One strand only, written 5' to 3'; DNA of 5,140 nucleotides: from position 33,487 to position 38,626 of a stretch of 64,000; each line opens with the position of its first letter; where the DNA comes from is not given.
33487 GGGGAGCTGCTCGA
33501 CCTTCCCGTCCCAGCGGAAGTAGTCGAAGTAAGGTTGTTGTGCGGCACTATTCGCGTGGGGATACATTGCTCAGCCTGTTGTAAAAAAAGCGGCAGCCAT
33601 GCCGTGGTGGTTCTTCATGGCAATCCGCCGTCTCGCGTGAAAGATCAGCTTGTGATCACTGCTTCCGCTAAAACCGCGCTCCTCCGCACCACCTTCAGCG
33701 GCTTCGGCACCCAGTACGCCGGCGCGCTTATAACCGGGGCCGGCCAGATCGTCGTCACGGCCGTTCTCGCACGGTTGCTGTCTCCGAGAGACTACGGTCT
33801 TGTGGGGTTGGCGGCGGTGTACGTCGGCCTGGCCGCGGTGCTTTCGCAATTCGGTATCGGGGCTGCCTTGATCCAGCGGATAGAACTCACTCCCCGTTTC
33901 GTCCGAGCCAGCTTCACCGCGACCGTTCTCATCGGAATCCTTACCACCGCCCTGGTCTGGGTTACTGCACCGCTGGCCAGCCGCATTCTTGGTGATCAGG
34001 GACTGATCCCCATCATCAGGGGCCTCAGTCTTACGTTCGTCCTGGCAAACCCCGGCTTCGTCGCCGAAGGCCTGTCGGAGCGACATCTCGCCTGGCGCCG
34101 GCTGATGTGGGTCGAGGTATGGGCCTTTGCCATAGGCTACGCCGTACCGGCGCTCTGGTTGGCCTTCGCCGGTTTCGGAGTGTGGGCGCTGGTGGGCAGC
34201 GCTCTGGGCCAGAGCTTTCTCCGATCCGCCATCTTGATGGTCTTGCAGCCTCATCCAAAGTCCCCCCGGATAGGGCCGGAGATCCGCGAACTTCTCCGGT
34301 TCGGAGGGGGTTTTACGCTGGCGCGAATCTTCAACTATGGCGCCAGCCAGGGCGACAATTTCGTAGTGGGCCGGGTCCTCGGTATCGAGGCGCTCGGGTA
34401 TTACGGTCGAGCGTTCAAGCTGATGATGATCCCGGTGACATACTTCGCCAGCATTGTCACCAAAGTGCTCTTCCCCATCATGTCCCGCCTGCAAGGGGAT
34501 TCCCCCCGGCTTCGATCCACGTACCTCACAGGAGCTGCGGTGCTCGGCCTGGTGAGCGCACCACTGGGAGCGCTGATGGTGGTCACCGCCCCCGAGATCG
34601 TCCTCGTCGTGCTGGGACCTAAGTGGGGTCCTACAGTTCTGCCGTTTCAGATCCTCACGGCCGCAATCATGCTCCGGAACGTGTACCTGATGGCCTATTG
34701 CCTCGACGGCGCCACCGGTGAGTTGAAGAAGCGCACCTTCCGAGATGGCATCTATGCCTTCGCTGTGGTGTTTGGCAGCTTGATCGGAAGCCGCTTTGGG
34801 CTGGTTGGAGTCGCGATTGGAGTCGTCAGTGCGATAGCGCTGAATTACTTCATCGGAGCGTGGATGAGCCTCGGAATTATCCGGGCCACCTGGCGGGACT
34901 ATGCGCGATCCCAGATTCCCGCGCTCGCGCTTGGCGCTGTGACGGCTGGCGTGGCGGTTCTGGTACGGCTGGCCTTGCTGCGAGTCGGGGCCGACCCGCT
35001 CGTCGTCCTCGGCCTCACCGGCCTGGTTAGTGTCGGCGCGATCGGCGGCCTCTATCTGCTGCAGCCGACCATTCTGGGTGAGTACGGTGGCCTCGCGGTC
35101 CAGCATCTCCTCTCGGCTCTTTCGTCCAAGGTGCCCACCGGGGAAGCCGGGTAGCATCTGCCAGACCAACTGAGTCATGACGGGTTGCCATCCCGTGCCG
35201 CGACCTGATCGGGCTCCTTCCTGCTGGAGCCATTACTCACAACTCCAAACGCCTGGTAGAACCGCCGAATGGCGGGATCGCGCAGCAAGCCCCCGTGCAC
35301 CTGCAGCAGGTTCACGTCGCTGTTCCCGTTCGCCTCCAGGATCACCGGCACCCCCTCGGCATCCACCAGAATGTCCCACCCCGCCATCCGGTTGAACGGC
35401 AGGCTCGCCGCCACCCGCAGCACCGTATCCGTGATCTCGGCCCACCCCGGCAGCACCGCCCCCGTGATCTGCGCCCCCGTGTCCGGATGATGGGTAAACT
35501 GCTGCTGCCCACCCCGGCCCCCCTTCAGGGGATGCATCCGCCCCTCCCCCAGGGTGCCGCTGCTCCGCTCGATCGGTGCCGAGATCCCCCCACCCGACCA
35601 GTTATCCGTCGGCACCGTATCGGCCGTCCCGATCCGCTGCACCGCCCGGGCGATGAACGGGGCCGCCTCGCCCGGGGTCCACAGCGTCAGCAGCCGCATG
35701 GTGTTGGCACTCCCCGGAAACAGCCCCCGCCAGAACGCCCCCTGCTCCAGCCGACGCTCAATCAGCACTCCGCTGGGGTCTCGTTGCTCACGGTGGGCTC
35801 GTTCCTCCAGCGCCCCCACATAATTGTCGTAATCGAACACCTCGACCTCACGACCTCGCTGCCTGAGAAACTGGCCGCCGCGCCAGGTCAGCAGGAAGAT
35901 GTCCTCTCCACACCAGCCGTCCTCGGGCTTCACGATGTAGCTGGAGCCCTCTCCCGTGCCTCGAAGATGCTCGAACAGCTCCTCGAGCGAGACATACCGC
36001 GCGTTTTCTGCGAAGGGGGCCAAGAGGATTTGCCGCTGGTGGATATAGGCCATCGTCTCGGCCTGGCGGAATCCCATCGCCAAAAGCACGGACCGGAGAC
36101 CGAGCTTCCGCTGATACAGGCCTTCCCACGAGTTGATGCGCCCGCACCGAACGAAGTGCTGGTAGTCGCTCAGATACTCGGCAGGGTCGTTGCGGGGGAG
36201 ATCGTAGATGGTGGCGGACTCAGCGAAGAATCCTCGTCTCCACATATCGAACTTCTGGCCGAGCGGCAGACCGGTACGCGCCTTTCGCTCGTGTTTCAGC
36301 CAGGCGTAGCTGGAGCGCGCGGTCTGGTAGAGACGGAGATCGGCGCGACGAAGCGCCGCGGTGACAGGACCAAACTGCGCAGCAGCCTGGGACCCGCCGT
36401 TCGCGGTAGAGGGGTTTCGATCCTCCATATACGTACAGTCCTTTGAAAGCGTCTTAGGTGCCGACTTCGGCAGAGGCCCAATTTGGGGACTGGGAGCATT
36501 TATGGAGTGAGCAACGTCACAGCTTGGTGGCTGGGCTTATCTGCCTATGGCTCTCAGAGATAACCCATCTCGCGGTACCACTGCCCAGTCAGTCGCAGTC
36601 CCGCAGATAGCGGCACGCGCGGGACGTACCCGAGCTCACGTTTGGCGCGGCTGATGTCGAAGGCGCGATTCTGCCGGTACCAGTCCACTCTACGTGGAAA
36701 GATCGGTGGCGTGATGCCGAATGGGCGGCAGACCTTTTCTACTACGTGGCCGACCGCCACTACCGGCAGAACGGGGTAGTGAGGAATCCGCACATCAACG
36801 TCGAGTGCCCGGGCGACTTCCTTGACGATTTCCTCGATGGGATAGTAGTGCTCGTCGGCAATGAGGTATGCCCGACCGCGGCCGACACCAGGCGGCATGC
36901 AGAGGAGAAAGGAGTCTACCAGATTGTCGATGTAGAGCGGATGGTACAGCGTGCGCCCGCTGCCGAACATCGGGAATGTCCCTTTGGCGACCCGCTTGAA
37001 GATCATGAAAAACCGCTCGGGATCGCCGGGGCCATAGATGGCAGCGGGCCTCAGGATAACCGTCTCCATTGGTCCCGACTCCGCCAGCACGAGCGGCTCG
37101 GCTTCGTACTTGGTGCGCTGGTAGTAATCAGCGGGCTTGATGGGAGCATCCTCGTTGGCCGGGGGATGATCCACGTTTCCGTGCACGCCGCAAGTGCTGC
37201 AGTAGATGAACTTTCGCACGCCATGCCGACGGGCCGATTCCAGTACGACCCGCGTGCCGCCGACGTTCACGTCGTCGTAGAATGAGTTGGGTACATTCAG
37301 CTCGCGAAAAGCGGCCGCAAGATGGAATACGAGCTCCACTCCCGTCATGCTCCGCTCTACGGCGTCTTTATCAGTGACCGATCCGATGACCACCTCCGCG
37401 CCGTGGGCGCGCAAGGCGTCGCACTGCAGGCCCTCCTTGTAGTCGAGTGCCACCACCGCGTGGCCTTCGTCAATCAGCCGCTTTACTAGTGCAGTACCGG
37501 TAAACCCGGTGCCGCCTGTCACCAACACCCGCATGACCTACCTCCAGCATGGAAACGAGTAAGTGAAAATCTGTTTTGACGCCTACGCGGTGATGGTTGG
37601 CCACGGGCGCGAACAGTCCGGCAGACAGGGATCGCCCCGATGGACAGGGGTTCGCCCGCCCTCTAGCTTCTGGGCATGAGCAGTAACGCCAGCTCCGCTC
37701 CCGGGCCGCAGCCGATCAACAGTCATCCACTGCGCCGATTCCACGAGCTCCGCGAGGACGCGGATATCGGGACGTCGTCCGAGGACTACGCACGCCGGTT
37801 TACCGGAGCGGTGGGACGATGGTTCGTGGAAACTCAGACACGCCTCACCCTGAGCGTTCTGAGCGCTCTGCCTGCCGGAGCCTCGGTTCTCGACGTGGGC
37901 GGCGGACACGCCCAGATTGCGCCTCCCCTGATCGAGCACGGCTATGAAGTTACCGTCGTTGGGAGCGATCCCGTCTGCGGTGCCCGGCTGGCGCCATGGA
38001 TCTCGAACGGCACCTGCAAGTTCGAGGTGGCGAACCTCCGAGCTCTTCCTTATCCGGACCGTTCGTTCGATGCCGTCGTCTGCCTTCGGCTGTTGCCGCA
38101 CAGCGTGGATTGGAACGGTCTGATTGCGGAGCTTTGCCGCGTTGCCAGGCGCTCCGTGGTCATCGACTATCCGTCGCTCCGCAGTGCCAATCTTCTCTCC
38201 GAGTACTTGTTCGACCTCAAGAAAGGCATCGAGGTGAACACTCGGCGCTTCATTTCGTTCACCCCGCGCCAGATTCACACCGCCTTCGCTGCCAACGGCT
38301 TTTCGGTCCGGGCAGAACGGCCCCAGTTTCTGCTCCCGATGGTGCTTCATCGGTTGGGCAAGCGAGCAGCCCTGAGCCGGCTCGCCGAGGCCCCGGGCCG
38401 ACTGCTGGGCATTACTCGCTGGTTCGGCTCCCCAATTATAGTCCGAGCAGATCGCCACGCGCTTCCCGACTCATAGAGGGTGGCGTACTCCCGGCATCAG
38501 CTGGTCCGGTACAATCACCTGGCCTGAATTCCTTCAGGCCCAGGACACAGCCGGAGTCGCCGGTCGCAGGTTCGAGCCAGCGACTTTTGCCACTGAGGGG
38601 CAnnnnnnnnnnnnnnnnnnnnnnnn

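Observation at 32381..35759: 509-bp perfect direct repeats inside two diverged ATP-grasp paralogues, bracketing a flippase gene: gene conversion and a potential deletion switch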

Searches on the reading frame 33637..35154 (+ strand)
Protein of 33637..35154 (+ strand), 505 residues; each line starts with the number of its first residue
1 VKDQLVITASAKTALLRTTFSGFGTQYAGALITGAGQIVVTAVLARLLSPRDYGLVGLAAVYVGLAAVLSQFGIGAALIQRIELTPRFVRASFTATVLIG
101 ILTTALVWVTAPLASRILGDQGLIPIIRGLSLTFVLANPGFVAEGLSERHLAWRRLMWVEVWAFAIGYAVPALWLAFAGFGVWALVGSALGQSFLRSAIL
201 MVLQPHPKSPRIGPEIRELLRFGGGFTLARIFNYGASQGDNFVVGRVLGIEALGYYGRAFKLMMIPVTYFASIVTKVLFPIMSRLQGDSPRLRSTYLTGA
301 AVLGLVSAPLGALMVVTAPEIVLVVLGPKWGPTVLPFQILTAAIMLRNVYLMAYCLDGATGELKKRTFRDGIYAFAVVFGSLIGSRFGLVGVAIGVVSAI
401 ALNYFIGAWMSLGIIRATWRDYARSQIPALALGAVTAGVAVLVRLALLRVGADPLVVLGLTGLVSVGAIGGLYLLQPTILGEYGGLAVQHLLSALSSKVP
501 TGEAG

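Call 6: search_protein_families(library=pfam, proteins=[window:33637-35154:+], max_evalue=0.01)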
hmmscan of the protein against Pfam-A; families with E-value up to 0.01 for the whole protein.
window:33637-35154:+ (505 aa): 2 families
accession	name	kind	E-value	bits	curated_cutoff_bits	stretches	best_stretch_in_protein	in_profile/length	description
PF13440.11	Polysacc_synt_3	-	6.5e-70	236.1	23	1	43-334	1-292/293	Polysaccharide biosynthesis protein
PF01943.22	Polysacc_synt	-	2.4e-29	103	28.2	1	33-286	15-274/274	Polysaccharide biosynthesis protein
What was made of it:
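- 33637..35154 (+): Wzx/MOP-family flippase (505 aa), the only one found in the locus; lies between the repeats. PF13440 236 bits and PF01943 103 bits (call 6).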

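Call 8: search_protein_families(library=ncbifam, proteins=[window:33637-35154:+], max_evalue=0.00001)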
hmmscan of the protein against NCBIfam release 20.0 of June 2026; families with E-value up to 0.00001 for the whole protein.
window:33637-35154:+ (505 aa): 3 families
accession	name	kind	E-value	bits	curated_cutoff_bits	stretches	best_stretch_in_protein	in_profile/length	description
NF007773.0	PRK10459.1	equivalog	2.2e-58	198.5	273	1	28-448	17-440/492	MOP flippase family protein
NF047674.1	TeichurnBiosyTuaB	equivalog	1e-47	163.3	580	1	30-470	19-461/469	teichuronic acid biosynthesis protein TuaB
NF058658.1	Oglyco_Wzx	exception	3.4e-25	89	720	1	38-342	29-333/478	O-glycosylation flippase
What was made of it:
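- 33637..35154 (+): NCBIfam matches to the MOP flippase family (198.5 bits) are below that model's curated cut-off of 273 (call 8).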

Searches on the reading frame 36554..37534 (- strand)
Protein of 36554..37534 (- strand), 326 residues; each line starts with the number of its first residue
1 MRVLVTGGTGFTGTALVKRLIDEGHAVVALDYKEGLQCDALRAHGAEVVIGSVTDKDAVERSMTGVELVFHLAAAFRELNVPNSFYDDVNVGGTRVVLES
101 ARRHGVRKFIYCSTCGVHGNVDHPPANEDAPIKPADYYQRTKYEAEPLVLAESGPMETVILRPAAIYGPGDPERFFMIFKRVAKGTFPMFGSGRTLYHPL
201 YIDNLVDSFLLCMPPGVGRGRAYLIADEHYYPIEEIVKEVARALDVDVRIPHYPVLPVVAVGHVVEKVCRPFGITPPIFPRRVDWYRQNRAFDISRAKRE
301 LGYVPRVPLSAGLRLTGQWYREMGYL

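Call 6: search_protein_families(library=pfam, proteins=[window:36554-37534:-], max_evalue=0.01)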
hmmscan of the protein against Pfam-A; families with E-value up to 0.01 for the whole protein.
window:36554-37534:- (326 aa): 10 families
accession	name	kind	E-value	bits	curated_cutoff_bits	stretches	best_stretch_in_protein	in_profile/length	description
PF01370.27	Epimerase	-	7.5e-38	130.7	20.9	1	3-215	1-227/240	NAD dependent epimerase/dehydratase family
PF01073.25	3Beta_HSD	-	2.3e-36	125.7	22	1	4-213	1-229/280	3-beta hydroxysteroid dehydrogenase/isomerase family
PF16363.11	GDP_Man_Dehyd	-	2.3e-22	80.4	27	1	4-314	1-330/332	GDP-mannose 4,6 dehydratase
PF13460.12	NAD_binding_10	-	2.7e-18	66.9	27.2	1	7-167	1-147/184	NAD(P)H-binding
PF04321.23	RmlD_sub_bind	-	4.7e-15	55.9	27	1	1-183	1-167/287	RmlD substrate binding domain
PF07993.18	NAD_binding_4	-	7.9e-14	51.9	20.1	1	57-173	80-212/258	Male sterility protein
PF02719.21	Polysacc_synt_2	-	2.4e-11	43.8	20.2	1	3-114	1-128/293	Polysaccharide biosynthesis protein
PF05368.20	NmrA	-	7.3e-11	42.6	27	1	2-119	4-112/298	NmrA-like family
PF02254.24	TrkA_N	-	6.2e-05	23.7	23.8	1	8-61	5-57/116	TrkA-N domain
PF00106.31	adh_short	-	0.0035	17.3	26.6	1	3-65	3-70/195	short chain dehydrogenase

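Call 8: search_protein_families(library=ncbifam, proteins=[window:36554-37534:-], max_evalue=0.00001)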
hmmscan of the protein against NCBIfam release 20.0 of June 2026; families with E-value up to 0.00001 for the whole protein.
window:36554-37534:- (326 aa): 22 families
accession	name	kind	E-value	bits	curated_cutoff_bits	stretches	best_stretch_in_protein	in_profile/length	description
NF042422.1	oxyalk_red_OleD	equivalog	1.2e-47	162.9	580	1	1-316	1-324/329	2-alkyl-3-oxoalkanoate reductase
TIGR03466.1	HpnA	hypoth_equivalog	3.3e-41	141.3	367.65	1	1-326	1-327/327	hopanoid-associated sugar epimerase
NF042423.1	oxyalk_red_Shew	equivalog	3.2e-35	121.8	580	1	2-313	10-328/331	2-alkyl-3-oxoalkanoate reductase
NF052578.1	StrlDmthSdmBMthl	equivalog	6.9e-29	101.6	600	1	1-325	1-327/328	sterol demethylase protein SdmB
TIGR04180.1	EDH_00030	hypoth_equivalog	4.1e-25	88.4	475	1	3-250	1-262/297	NAD-dependent 4,6-dehydratase LegB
TIGR01181.1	dTDP_gluc_dehyt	equivalog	2.9e-24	85.7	365.1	1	2-322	1-313/321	dTDP-glucose 4,6-dehydratase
TIGR01179.1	galE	equivalog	3.6e-20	72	262.3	1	2-162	1-172/332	UDP-glucose 4-epimerase GalE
NF005539.0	PRK07201.1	equivalog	6.9e-16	58.1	549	1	1-246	1-268/657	SDR family oxidoreductase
NF058621.1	DiazavRedAvaA7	equivalog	5.1e-14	52.6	400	1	1-210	1-216/304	3-diazoavenalumate denitrifying reductase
NF043036.1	ErythonDh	equivalog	2.5e-13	49.9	325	1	1-172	1-186/321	D-erythronate dehydrogenase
NF041293.1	G6PDh_Azf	equivalog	2.7e-13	49.9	400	1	3-120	5-121/252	NAD-dependent glucose-6-phosphate dehydrogenase Azf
NF007582.0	PRK10217.1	equivalog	4.5e-13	49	698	1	2-213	3-240/355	dTDP-glucose 4,6-dehydratase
TIGR02197.1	heptose_epim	equivalog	1.1e-12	47.7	274.6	1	3-170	1-174/316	ADP-glyceromanno-heptose 6-epimerase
NF004520.0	PRK05865.1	equivalog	3.8e-12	44.9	1509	1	1-168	1-130/854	sugar epimerase family protein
TIGR01746.1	Thioester-redct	subfamily_domain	6.3e-12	45.4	213.35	1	63-168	86-197/371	thioester reductase domain-containing protein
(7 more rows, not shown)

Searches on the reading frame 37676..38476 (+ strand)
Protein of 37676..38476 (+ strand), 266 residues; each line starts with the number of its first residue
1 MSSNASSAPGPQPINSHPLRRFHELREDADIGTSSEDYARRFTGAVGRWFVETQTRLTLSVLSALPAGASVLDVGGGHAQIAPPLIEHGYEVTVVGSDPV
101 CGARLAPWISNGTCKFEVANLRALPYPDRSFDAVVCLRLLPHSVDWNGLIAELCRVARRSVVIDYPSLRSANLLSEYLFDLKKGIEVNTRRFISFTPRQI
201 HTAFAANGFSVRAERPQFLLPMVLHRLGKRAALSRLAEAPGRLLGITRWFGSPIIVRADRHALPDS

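Call 37: search_protein_families(library=pfam, proteins=[window:37676-38476:+], max_evalue=0.001)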
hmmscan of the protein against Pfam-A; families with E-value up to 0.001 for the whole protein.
window:37676-38476:+ (266 aa): 4 families
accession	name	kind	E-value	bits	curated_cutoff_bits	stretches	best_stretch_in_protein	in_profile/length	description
PF13489.12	Methyltransf_23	-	4.5e-11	43.2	27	1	61-213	15-163/164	Methyltransferase domain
PF08241.18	Methyltransf_11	-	8.5e-11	42.8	21.2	1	72-159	1-89/95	Methyltransferase domain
PF13649.12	Methyltransf_25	-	4.3e-10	40.6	27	1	71-158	1-94/97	Methyltransferase domain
PF13847.12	Methyltransf_31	-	0.00014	22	27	0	69-163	5-109/145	Methyltransferase domain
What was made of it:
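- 37676..38476 (+): Class I methyltransferase (266 aa), conserved neighbour of SDR2. PF13489 and PF08241 (call 37).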
